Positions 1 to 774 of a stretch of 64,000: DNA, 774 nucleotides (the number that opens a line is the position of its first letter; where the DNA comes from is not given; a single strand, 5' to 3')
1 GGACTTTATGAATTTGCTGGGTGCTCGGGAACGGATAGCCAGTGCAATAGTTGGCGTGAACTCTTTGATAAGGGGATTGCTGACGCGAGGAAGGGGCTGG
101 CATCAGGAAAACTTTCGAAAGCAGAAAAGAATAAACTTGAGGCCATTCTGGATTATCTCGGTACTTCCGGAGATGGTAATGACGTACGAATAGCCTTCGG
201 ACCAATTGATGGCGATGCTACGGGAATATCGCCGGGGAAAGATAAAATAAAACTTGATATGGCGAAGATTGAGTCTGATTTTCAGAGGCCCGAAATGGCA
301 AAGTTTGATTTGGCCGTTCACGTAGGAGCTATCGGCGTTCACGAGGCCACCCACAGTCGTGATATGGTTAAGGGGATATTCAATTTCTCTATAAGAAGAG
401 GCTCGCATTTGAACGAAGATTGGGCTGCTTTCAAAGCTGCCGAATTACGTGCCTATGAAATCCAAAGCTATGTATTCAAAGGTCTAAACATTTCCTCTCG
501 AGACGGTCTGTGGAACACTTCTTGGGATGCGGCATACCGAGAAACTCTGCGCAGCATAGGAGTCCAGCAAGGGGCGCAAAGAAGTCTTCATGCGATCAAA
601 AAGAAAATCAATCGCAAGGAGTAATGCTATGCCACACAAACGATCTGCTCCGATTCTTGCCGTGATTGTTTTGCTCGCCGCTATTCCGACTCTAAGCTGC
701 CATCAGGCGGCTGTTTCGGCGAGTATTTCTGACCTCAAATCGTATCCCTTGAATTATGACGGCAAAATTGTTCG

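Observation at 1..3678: AT-rich Rhs-type polymorphic-toxin islet ending at tRNA-Lys: one terminal tip, one orphan tip, one dead remnant, and unrecognised toxin/immunity sequences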

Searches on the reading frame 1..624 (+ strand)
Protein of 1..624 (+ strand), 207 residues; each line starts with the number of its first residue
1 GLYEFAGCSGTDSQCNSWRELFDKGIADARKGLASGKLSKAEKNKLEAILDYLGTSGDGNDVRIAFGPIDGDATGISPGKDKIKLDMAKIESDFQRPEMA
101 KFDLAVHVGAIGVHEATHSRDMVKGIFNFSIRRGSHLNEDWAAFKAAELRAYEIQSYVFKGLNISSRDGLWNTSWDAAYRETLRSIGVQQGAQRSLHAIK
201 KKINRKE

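Call 6: search_protein_families(library=pfam, proteins=[window:1-624:+], max_evalue=1)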
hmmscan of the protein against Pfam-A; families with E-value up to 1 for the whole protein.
window:1-624:+ (207 aa): 0 families

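Call 7: search_protein_families(library=ncbifam, proteins=[window:1-624:+], max_evalue=1)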
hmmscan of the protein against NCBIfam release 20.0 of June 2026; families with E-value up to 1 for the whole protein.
window:1-624:+ (207 aa): 0 families

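Call 17: find_homologous_proteins(query=window:1-621:+, max_evalue=0.001)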
Query window:1-621:+ (207 aa): 7 proteins with E <= 0.001 among 150 candidates.
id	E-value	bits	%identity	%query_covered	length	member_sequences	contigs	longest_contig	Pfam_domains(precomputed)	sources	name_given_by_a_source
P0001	3.4e-111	388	85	100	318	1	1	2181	-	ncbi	-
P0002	5.0e-88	312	70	98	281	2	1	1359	-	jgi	-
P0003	1.5e-52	196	56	83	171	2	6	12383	-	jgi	jgi:hypothetical protein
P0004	3.0e-42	163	46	99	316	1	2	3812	-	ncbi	-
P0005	5.0e-34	136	40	98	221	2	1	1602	-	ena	-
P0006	6.8e-31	126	40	98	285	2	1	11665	-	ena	-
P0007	1.4e-23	102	46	57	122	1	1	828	-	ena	-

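Call 24: find_related_loci(query=A3, collection=genome_contigs, flank=10000)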
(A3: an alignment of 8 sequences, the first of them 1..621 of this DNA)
Query A3 (207 aa) in genome_contigs; peptide patterns used: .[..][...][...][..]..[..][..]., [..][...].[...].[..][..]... (x = any residue, [..] = any of these).
82 stretches matched a pattern, but none encodes a relative of the query by tblastn (E <= 1e-3).
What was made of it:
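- Tried and rejected: A scan for the tip-1 family found 82 pattern matches, none confirmed (call 24).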

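Call 25: search_solved_structures(query=A3, max_evalue=10, show_alignments=2)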
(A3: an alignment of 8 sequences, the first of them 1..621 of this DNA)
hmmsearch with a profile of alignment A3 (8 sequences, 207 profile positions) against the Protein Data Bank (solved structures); distinct sequences matched with E-value up to 10: 1.
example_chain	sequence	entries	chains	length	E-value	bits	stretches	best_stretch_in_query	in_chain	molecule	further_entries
8v9j_z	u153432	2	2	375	1.5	11.6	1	25-70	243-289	Ribosome hibernation factor Balon (MSMEG_1130)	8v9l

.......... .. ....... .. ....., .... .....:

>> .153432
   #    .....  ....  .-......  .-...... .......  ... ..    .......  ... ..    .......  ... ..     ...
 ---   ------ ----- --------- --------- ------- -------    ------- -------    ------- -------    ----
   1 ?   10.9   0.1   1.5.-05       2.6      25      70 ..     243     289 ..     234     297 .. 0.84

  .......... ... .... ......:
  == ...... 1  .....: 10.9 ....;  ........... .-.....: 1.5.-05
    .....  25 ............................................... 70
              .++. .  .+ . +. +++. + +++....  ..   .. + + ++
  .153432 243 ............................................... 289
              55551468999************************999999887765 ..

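Call 28: find_encoding_contigs(protein=P0006, flank=10000, max_places=4)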
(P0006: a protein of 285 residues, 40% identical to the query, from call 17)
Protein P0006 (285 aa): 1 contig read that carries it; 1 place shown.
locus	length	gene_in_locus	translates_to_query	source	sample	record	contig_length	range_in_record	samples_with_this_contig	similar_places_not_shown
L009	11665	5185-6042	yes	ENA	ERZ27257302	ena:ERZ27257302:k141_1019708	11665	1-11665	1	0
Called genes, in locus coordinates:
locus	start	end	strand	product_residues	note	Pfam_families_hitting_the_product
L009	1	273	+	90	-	?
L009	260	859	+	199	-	-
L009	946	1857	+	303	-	-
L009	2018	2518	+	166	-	-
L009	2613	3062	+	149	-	-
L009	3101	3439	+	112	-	-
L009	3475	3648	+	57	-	-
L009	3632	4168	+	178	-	-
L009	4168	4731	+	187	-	-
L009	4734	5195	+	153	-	-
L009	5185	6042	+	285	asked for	-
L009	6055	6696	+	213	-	-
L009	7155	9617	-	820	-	PF12704:MacB_PCD, PF02687:FtsX, PF12704:MacB_PCD (weak), PF02687:FtsX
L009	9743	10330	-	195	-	-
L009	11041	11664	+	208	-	?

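Call 29: find_encoding_contigs(protein=P0003, flank=10000, max_places=4)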
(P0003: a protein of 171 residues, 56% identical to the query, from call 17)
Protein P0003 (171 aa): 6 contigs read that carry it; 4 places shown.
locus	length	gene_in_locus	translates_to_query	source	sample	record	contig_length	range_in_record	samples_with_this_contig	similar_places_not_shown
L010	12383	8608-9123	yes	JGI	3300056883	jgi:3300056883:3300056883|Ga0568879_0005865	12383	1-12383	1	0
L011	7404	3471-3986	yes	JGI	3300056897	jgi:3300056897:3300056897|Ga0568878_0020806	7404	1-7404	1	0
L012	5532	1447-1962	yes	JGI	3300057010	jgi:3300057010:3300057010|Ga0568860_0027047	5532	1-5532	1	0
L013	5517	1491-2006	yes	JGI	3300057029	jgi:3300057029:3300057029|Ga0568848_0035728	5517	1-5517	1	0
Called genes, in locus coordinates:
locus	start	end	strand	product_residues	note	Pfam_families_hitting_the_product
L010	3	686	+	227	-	?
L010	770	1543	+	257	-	-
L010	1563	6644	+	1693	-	PF05593:RHS_repeat (faint), PF25023:TEN_YD-shell (weak)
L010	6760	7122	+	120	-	-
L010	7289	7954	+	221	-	-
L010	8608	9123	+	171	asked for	-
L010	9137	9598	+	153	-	-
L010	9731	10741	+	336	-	-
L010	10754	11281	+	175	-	-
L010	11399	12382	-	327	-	?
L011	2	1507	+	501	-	?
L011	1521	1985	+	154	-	-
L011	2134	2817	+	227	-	-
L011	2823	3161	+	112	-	-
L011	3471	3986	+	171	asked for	-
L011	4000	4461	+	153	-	-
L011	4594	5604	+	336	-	-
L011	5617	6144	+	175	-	-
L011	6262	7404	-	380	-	?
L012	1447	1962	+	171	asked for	-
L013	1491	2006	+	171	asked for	-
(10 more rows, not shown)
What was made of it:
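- P0003 lies in an orphan array downstream of a full-length Rhs gene (call 29).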

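Call 34: search_protein_families(library=pfam, alignment_id=A3, max_evalue=10)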
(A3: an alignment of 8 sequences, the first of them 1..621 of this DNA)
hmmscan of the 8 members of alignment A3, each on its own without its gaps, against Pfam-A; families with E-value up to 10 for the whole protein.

A. member 1, window:1-621:+ (207 aa): 0 families

B. families by the number of members that match (of 8 scanned): 0 families

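Call 35: search_protein_families(library=pfam, proteins=[L011:2134-2817:+, L010:9731-10741:+, L010:10754-11281:+, L009:6055-6696:+, L010:9137-9598:+, L009:3632-4168:+], max_evalue=1)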
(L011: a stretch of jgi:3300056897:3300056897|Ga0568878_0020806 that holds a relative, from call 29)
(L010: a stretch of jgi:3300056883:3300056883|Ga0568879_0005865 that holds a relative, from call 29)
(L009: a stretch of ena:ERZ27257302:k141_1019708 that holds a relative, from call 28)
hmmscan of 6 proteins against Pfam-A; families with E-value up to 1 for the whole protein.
L011:2134-2817:+ (227 aa): 0 families

L010:9731-10741:+ (336 aa): 1 family
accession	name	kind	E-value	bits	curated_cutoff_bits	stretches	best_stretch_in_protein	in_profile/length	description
PF09845.14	OapC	-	0.16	12.6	23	1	138-259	22-107/133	Origin-associated protein OapC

L010:10754-11281:+ (175 aa): 1 family
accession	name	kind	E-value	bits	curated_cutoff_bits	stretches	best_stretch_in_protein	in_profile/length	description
PF04205.19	FMN_bind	-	0.43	11.7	22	1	50-76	2-28/77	FMN-binding domain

L009:6055-6696:+ (213 aa): 0 families

L010:9137-9598:+ (153 aa): 0 families

L009:3632-4168:+ (178 aa): 2 families
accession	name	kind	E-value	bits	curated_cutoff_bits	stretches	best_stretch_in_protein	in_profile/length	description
PF16565.11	MIT_C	-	0.025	15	25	1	19-63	61-105/142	Phospholipase D-like domain at C-terminus of MIT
PF13582.12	Reprolysin_3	-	0.17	12.8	22.4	1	97-120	95-118/123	Metallo-peptidase family M12B Reprolysin-like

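Call 45: predict_structure(alignment_id=A4)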
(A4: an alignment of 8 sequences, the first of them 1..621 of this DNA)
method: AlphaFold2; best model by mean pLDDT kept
length: 207 residues; sequences in the alignment: 8
mean_pLDDT: 59.1   pTM: 0.64
mean pLDDT of the five models: 59.1, 54.5, 54.1, 40.8, 38.5
residues with pLDDT >= 90: 14; 70-90: 71; 50-70: 30; < 50: 92
segments of 3 or more residues with pLDDT < 50: 56-59, 97-101, 124-133, 135-140, 142-207
pLDDT, mean of each block of 10 residues (from residue 1): 80 91 80 69 73 62 85 72 84 57 66 74 47 46 44 33 36 31 31 35 39
secondary structure, 60 per line:
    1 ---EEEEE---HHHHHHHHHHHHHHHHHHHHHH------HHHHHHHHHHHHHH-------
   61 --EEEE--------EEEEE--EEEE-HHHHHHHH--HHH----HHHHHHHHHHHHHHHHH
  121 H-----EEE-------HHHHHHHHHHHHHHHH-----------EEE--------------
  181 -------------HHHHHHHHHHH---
elements in order: E4-8 H12-33 H40-53 E63-66 E75-79 E82-85 H87-94 H104-121 E127-129 H137-152 E164-166 H194-204

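Call 47: search_protein_representatives(alignment_id=A5)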
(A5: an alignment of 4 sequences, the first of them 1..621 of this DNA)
Query: 4 sequences, 208 profile positions. Proteins with E-value up to 0.001 (for the whole library): 257; up to 1e-10: 73; up to 1e-30: 10. The best 150 are listed.
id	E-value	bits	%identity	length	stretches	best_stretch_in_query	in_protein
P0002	2.1e-88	311.7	-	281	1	1-205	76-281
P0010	5.9e-64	231.9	-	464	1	1-206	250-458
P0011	1.1e-55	204.9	-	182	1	35-206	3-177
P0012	1.9e-54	200.8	-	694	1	1-208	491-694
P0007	2.7e-50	187.3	-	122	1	85-208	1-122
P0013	1.1e-49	185.2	-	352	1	1-207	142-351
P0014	1.9e-44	168.1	-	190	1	21-203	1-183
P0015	3.7e-38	147.6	-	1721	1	1-203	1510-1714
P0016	2.9e-37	144.7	-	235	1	1-205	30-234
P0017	1.3e-33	132.7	-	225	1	1-204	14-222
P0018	1.5e-29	119.5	-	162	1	49-199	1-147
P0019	2.1e-29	119.0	-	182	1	34-205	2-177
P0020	8.4e-29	117.0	-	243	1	1-204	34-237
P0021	2.6e-28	115.4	-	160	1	51-203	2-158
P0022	3.6e-22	95.4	-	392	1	1-196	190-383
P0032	2.3e-16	76.4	-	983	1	7-198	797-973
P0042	3.3e-14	69.4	-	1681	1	1-197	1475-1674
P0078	9.6e-11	58.0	-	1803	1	1-190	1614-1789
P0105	1.5e-08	50.8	-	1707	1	1-207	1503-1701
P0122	1.2e-07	48.0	-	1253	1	7-183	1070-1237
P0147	9.4e-07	45.0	-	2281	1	16-163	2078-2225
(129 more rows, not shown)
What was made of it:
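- An exhaustive profile search finds 257 clusters, and the domain is always C-terminal (call 47).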

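Call 48: search_protein_families(library=pfam, proteins=[P0015, P0042, P0078, P0147, P0122, P0032], max_evalue=0.01)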
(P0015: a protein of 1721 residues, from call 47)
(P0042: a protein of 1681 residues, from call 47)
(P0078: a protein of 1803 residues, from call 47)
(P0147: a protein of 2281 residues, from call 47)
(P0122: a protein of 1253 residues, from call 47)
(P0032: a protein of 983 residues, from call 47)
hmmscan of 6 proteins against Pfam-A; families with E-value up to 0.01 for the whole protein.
P0015 (1721 aa): 1 family
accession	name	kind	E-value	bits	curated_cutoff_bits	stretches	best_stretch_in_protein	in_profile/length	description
PF05593.20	RHS_repeat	-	4.2e-20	72.1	22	3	991-1027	1-37/38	RHS Repeat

P0042 (1681 aa): 2 families
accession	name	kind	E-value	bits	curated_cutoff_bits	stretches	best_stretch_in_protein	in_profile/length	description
PF05593.20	RHS_repeat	-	6.4e-12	46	22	1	984-1018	1-35/38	RHS Repeat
PF20456.3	DUF6709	-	1.4e-05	24.7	27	1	672-774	47-150/339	Family of unknown function (DUF6709)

P0078 (1803 aa): 3 families
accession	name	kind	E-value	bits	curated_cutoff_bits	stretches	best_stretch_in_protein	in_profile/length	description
PF01833.30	TIG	-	4.2e-44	148.9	20.9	4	732-809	2-84/84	IPT/TIG domain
PF21708.4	Glyco_hydro_59_C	-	4e-06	27.4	27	0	622-697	73-146/175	Galactocerebrosidase, C-terminal lectin domain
PF13004.13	BACON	-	4.9e-06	26.9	25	1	1317-1370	3-60/61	Putative binding domain, N-terminal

P0147 (2281 aa): 2 families
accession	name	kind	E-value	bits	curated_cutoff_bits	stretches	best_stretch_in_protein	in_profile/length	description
PF05593.20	RHS_repeat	-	2.4e-21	76.1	22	2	797-829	2-34/38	RHS Repeat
PF18911.6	PKD_4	-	3.4e-08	33.9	27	1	1465-1533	11-85/85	PKD domain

P0122 (1253 aa): 3 families
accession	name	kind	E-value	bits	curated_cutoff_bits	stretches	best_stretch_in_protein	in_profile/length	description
PF16640.11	Big_3_5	-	2.1e-65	217.7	35.5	7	245-326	4-87/88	Bacterial Ig-like domain (group 3)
PF05593.20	RHS_repeat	-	7.3e-07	29.9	22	0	727-759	3-35/38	RHS Repeat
PF19410.4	DUF5980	-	0.00032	21.5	27.1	0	372-415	12-56/97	Family of unknown function (DUF5980)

P0032 (983 aa): 3 families
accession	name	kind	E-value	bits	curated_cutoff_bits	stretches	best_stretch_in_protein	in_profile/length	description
PF05593.20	RHS_repeat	-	1.4e-35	121.4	22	5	19-50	6-37/38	RHS Repeat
PF25023.1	TEN_YD-shell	-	4.1e-05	22.3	50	0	555-686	627-758/909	Teneurin YD-shell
PF20041.5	DUF6443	-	0.0009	19.9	27.8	1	67-122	13-69/137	Domain of unknown function (DUF6443)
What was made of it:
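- On Rhs / YD-repeat polymorphic toxin locus: Relatives do meet this feature: P0015, P0042, P0147, P0032 and P0122 carry RHS_repeat (call 48), as does the L010 Rhs gene (call 29).
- Five of the six long members scanned carry RHS_repeat (call 48).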

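Call 49: fold_search(model_id=the predicted structure, library=pdb)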
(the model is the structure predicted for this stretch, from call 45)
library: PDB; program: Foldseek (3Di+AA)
matches with E <= 10: 38; with E <= 0.001: 0
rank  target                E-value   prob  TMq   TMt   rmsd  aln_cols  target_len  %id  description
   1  4qhi_C                5.4e-01  0.23  0.25  0.43   9.3       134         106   12  Crystal structure of Methanocaldococcus jannaschii selecase mutant R36W (released 2014-07-16)
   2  5ksr_D                2.5e+00  0.02  0.16  0.14  17.0       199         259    6  Stationary phase survival protein E (SurE) from Xylella fastidiosa - XFSurE-TB (Tetramer Bigger). (released 2017-07-19)
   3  6ifg_A                3.9e+00  0.01  0.15  0.09  14.4       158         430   10  Crystal structure of M1 zinc metallopeptidase E323A mutant bound to Tyr-ser-ala substrate from Deinococcus radiodurans (released 2019-09-25)
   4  6ldq_A                3.9e+00  0.01  0.11  0.13  15.4       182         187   13  Sucrose-phosphate synthase (tll1590)_27_220_406_426_from Thermosynechococcus elongatus (twinned) (released 2020-05-27)
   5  6kp1_A                4.2e+00  0.03  0.20  0.11  14.1       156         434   12  Crystal structure of two domain M1 zinc metallopeptidase E323A mutant bound to L-methionine amino acid (released 2020-06-24)
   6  7xnj_D                4.7e+00  0.10  0.17  0.42   3.2        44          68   23  Stress Response Facilitator A SrfA (released 2023-05-03)
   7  9e58_B                4.7e+00  0.01  0.11  0.08  19.1       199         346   14  YscN Yersinia ATPase delta 1-92 (released 2026-02-04)
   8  8y4z_MODEL_1_A        5.3e+00  0.04  0.22  0.33   7.1       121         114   12  Monomeric HERC5 HECT c-lobe structure in solution (released 2024-02-14)
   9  5h36_E                5.7e+00  0.01  0.10  0.11  11.6        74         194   18  Crystal structures of the TRIC trimeric intracellular cation channel orthologue from Rhodobacter sphaeroides (released 2017-01-11)
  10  9e2t_G                6.0e+00  0.03  0.17  0.34  14.6       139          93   14  Structure of a de novo designed interleukin-21 mimetic complex with IL-21R and IL-2Rg (released 2025-09-24)
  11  8w7s_5                6.0e+00  0.02  0.16  0.08  14.3       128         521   15  Yeast replisome in state IV (released 2023-12-20)
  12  8usn_I                6.4e+00  0.09  0.16  0.16   4.6        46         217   20  Intracellular cryo-tomography structure of EBOV nucleocapsid at 8.9 Angstrom (released 2024-10-02)
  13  6r7w_A                6.8e+00  0.04  0.20  0.16  13.0       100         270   17  Tannerella forsythia mature mirolysin in complex with a cleaved peptide. (released 2019-11-13)
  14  3uxm_B                6.8e+00  0.01  0.16  0.16  14.7       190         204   12  Structure Guided Development of Novel Thymidine Mimetics targeting Pseudomonas aeruginosa Thymidylate Kinase: from Hit (released 2012-02-01)
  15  6i3h_B                7.3e+00  0.02  0.16  0.19  15.7       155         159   12  Crystal structure of influenza A virus M1 N-terminal domain (G18A mutation) (released 2019-09-18)
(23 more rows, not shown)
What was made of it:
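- Tried and rejected: The model built from 8 sequences was poor (pLDDT 59, call 45) and its Foldseek hits were meaningless (call 49).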

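Call 53: search_protein_families(library=pfam, alignment_id=A7, max_evalue=0.1)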
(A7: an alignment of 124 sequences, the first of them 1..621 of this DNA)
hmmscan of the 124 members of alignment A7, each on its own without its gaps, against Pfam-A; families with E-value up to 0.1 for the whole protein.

A. member 1, window:1-621:+ (207 aa): 0 families

B. families by the number of members that match (of 124 scanned): 35 families (the first 25 are shown)
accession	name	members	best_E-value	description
PF05593.20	RHS_repeat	17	9.1e-13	RHS Repeat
PF25023.1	TEN_YD-shell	10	1.9e-05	Teneurin YD-shell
PF03527.20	RHS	7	5.5e-08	RHS protein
PF14891.12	Peptidase_M91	5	0.0031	Effector protein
PF18642.6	IMPa_helical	2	0.0094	Immunomodulating metalloprotease helical domain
PF01431.27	Peptidase_M13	2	0.056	Peptidase family M13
PF18998.6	Flg_new_2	1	0.001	Divergent InlB B-repeat domain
PF13729.12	TraF_2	1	0.011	F plasmid transfer operon, TraF, protein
PF16439.10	DUF5036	1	0.019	Domain of unknown function (DUF5036)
PF13580.11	SIS_2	1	0.02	SIS domain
PF00963.24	Cohesin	1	0.021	Cohesin domain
PF15188.11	CCDC-167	1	0.022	Coiled-coil domain-containing protein 167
PF16788.10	ATF7IP_BD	1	0.027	ATF-interacting protein binding domain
PF11012.13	DUF2850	1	0.028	Protein of unknown function (DUF2850)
PF13688.12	Reprolysin_5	1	0.028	Metallo-peptidase family M12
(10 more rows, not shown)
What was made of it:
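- Five family members give sub-threshold Peptidase_M91 hits (call 53).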

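Call 55: find_encoding_contigs(protein=P0015, flank=10000, max_places=3)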
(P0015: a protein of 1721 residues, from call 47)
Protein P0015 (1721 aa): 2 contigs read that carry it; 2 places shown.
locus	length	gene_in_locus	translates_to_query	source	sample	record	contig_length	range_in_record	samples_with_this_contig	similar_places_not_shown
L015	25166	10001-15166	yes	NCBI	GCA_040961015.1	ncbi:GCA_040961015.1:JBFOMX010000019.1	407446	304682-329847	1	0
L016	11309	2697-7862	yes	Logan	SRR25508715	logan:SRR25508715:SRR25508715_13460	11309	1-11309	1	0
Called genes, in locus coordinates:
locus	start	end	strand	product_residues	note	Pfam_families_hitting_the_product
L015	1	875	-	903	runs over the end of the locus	PF08751:TrwC, PF13604:AAA_30, PF01443:Viral_helicase1 (weak), PF13245:AAA_19, PF13401:AAA_22 (weak), PF22232:TraI_hel_assoc_N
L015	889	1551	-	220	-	-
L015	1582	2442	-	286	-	PF16793:RepB_primase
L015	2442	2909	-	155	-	-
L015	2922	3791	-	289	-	-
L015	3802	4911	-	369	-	PF00437:T2SSE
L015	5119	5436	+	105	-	-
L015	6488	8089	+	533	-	PF13004:BACON (faint), PF19190:BACON_2 (weak)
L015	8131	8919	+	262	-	-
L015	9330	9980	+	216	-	-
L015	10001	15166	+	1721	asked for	PF25023:TEN_YD-shell (faint), PF05593:RHS_repeat (weak)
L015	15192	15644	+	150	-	-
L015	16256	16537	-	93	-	-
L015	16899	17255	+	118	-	PF12728:HTH_17 (weak)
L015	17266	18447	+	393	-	PF00589:Phage_integrase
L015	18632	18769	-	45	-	-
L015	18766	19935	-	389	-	PF00589:Phage_integrase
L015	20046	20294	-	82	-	PF12728:HTH_17 (weak)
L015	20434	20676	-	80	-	PF12728:HTH_17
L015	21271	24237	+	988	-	PF13620:CarboxypepD_reg, PF25183:OMP_b-brl_4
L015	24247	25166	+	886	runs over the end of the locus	PF07719:TPR_2 (faint), PF13424:TPR_12 (faint), PF00515:TPR_1 (faint), PF17874:TPR_MalT, PF12770:CHAT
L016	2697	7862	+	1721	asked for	PF25023:TEN_YD-shell (faint), PF05593:RHS_repeat (weak)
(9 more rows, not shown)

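Call 59: predict_structure(alignment_id=A7)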
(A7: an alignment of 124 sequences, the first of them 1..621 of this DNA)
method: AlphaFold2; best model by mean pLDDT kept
length: 207 residues; sequences in the alignment: 124
mean_pLDDT: 96.1   pTM: 0.92
mean pLDDT of the five models: 96.1, 95.8, 95.8, 95.8, 95.4
residues with pLDDT >= 90: 195; 70-90: 9; 50-70: 2; < 50: 1
segments of 3 or more residues with pLDDT < 50: none
pLDDT, mean of each block of 10 residues (from residue 1): 85 97 98 98 98 92 97 95 98 98 98 98 93 94 98 99 98 98 99 96 87
secondary structure, 60 per line:
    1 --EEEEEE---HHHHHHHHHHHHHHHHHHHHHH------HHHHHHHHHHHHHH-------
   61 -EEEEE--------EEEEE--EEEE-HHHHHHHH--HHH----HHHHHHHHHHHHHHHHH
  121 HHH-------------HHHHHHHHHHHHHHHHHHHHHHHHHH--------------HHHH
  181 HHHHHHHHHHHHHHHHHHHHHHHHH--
elements in order: E3-8 H12-33 H40-53 E62-66 E75-79 E82-85 H87-94 H104-123 H137-162 H177-205
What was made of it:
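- On Zincin / gluzincin-type metallopeptidase: The model places them on helices 104-123 and 137-162, after strands 62-85 (call 59).
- The AF2 model has pLDDT 96.1 and pTM 0.92, with strands 62-66, 75-79 and 82-85, the HExxH helix at 104-123 and the Glu helix at 137-162 (call 59).
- Tried and rejected: It was replaced by a model built from 124 sequences (call 59).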
